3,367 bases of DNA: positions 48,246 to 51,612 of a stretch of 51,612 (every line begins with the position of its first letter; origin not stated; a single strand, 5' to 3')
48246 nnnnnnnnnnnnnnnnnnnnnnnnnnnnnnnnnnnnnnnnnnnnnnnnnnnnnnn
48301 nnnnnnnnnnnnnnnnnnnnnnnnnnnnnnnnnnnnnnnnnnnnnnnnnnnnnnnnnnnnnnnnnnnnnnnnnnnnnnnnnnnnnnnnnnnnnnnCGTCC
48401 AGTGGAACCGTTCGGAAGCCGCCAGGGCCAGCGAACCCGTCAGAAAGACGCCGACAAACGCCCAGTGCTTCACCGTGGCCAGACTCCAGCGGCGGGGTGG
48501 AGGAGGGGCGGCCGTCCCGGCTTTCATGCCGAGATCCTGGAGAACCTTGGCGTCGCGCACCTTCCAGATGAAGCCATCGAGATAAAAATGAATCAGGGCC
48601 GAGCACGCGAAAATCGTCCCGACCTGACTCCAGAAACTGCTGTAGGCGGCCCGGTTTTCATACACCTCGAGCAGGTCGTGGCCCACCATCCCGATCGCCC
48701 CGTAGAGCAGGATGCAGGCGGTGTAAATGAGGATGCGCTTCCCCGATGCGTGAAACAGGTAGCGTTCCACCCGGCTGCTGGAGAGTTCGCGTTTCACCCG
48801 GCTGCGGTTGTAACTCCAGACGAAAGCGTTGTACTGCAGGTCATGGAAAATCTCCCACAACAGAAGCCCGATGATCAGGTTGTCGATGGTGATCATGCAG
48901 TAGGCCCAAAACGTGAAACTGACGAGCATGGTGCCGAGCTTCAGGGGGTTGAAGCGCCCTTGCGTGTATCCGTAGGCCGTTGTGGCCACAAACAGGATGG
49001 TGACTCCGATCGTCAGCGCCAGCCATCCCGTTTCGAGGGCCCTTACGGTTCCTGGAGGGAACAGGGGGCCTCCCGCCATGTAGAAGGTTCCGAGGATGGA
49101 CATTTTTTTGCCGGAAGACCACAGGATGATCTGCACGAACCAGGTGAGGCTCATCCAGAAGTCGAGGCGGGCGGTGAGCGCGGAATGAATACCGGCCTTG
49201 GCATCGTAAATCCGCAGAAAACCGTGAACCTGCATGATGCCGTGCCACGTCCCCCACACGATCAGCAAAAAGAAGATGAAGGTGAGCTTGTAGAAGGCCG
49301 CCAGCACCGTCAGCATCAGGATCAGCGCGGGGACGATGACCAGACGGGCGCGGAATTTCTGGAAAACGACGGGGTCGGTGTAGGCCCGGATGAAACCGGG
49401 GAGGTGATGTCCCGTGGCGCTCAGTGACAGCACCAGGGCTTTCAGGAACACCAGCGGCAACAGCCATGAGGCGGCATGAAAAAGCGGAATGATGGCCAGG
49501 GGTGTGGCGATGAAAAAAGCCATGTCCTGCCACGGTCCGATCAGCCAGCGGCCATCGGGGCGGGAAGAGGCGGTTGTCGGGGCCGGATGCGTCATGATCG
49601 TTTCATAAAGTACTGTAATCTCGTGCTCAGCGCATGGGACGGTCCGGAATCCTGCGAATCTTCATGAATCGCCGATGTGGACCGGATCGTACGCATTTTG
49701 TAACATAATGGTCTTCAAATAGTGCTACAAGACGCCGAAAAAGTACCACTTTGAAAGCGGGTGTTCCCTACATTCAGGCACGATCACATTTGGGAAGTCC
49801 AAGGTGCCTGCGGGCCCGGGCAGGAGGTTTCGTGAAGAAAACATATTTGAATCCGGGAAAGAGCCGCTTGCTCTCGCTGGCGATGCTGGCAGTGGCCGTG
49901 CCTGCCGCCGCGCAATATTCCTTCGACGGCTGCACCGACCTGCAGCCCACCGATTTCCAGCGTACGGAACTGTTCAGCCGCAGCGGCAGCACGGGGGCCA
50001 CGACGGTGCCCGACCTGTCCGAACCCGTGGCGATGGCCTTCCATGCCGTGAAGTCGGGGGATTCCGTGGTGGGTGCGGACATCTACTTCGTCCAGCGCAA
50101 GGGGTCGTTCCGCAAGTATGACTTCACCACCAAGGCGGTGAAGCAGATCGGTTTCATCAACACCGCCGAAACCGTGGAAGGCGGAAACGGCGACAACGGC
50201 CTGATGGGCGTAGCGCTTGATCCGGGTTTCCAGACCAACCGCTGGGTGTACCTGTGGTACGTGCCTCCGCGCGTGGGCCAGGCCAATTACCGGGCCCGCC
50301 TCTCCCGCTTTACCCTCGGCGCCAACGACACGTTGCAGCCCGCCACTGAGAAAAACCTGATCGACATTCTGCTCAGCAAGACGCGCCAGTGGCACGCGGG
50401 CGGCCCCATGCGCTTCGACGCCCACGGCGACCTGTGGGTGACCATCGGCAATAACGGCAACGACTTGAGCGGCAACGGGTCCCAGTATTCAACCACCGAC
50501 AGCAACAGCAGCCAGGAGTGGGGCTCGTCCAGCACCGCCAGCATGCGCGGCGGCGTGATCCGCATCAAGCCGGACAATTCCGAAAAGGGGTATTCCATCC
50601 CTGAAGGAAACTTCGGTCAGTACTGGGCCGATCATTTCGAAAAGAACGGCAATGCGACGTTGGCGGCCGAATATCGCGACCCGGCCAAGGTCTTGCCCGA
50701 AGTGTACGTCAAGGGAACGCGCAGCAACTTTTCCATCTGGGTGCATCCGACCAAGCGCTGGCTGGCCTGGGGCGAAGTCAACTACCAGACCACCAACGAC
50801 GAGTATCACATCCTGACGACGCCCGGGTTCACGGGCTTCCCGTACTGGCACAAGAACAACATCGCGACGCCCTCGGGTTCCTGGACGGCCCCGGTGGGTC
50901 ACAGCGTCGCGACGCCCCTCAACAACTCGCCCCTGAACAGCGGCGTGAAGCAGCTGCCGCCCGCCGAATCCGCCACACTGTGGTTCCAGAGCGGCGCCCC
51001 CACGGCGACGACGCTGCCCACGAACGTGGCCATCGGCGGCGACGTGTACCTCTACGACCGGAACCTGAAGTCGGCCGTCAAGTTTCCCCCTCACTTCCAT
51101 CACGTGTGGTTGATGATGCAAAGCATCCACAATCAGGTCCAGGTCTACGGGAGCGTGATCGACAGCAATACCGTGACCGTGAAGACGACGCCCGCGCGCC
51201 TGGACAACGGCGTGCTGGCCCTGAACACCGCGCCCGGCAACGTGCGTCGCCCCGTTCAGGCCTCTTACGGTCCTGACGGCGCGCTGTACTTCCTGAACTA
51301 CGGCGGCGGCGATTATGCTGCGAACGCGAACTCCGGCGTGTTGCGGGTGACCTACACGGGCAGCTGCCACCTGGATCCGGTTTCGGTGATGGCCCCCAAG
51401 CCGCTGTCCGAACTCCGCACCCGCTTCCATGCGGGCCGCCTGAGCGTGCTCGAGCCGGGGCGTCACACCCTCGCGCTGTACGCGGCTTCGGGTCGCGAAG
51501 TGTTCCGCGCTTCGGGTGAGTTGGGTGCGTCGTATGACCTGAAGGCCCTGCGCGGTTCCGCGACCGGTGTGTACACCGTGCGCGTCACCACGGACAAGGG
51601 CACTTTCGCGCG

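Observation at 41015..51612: Candidate undescribed cell-envelope sugar-oxidation/uptake locus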

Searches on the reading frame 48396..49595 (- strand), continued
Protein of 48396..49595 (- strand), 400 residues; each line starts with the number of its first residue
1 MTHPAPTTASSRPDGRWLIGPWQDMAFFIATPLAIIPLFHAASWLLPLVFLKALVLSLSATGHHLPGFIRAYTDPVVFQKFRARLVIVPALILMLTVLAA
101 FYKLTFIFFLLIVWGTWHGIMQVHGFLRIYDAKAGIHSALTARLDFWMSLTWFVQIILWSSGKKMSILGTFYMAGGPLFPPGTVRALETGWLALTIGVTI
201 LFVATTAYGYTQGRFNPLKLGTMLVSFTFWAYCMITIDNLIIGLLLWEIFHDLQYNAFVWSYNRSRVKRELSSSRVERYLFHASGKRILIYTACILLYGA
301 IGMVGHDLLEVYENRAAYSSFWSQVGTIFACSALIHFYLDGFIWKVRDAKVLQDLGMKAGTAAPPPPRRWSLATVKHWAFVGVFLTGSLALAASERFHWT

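Call 83: search_protein_families(library=ncbifam, proteins=[L086:4124-5920:-, L086:2971-3807:-, L086:2246-2725:-], max_evalue=0.001)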
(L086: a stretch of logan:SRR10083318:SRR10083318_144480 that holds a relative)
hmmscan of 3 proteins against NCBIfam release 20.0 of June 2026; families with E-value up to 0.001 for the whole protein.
L086:4124-5920:- (599 aa): 2 families
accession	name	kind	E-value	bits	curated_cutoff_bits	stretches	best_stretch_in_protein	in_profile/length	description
TIGR03606.1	non_repeat_PQQ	subfamily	2.2e-06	26.7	434.55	1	109-249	67-208/454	glucose/sorbosone family PQQ-dependent dehydrogenase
TIGR04183.1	Por_Secre_tail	domain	9.6e-05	22.3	23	1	543-594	19-67/72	T9SS type A sorting domain-containing protein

L086:2971-3807:- (279 aa): 5 families
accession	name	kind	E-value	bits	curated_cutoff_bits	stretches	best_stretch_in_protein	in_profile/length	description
TIGR04379.1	myo_inos_iolE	equivalog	7.4e-23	81.5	290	2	29-207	30-212/290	myo-inosose-2 dehydratase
TIGR03234.1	OH-pyruv-isom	equivalog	2.6e-07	30.2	353.45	1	120-242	117-239/254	hydroxypyruvate isomerase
NF041099.2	keto_glucon_epim_IolO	equivalog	3.5e-07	29.8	300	1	112-242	118-245/269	5-keto-L-gluconate epimerase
NF041277.1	coba_remo_CbiR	equivalog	1.9e-05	24.3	105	1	156-242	146-233/249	cobamide remodeling phosphodiesterase CbiR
NF009688.0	PRK13209.1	subfamily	0.00087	18.4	317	0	168-242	178-253/286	L-ribulose-5-phosphate 3-epimerase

L086:2246-2725:- (160 aa): 4 families
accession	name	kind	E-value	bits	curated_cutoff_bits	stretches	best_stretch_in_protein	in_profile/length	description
NF011094.0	PRK14521.1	equivalog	2.3e-32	112.3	209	1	2-156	11-169/186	30S ribosomal protein S16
NF011093.0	PRK14520.1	equivalog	3.9e-25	88.6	165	1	1-146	10-151/156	30S ribosomal protein S16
TIGR00002.1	S16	equivalog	1.4e-22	79.5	45.3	1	1-71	8-78/78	30S ribosomal protein S16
NF011095.0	PRK14522.1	equivalog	5.2e-08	33.3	192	1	4-114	13-116/119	30S ribosomal protein S16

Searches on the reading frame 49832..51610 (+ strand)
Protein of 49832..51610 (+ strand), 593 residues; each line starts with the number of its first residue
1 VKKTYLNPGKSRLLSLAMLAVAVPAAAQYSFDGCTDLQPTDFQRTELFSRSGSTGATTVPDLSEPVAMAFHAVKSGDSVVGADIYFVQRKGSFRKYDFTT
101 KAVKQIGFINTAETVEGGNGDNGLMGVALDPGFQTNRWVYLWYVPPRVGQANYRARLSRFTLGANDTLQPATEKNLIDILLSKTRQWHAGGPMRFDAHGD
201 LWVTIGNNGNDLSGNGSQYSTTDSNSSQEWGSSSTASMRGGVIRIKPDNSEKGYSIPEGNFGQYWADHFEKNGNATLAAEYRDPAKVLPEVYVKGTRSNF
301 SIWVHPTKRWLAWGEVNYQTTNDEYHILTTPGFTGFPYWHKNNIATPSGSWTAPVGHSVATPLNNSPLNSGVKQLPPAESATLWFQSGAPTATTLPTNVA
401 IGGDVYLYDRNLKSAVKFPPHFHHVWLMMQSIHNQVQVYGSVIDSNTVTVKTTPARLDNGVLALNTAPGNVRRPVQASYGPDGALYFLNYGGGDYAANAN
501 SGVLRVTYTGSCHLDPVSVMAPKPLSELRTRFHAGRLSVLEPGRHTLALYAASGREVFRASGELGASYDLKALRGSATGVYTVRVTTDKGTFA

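Call 4: search_protein_families(library=pfam, proteins=[window:49832-51610:+], max_evalue=0.01)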
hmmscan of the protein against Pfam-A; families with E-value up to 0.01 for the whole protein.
window:49832-51610:+ (593 aa): 1 family
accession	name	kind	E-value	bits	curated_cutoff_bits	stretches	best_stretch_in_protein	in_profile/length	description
PF07995.17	GSDH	-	1.9e-13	50.8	25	1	87-220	18-137/332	Glucose / Sorbosone dehydrogenase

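Call 5: search_protein_families(library=ncbifam, proteins=[window:49832-51610:+], max_evalue=0.01)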
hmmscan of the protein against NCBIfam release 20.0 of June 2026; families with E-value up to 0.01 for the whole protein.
window:49832-51610:+ (593 aa): 2 families
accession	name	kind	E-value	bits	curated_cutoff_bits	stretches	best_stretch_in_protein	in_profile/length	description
TIGR03606.1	non_repeat_PQQ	subfamily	2.2e-06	26.8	434.55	1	109-249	67-208/454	glucose/sorbosone family PQQ-dependent dehydrogenase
TIGR04183.1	Por_Secre_tail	domain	0.00025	21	23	1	543-592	19-65/72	T9SS type A sorting domain-containing protein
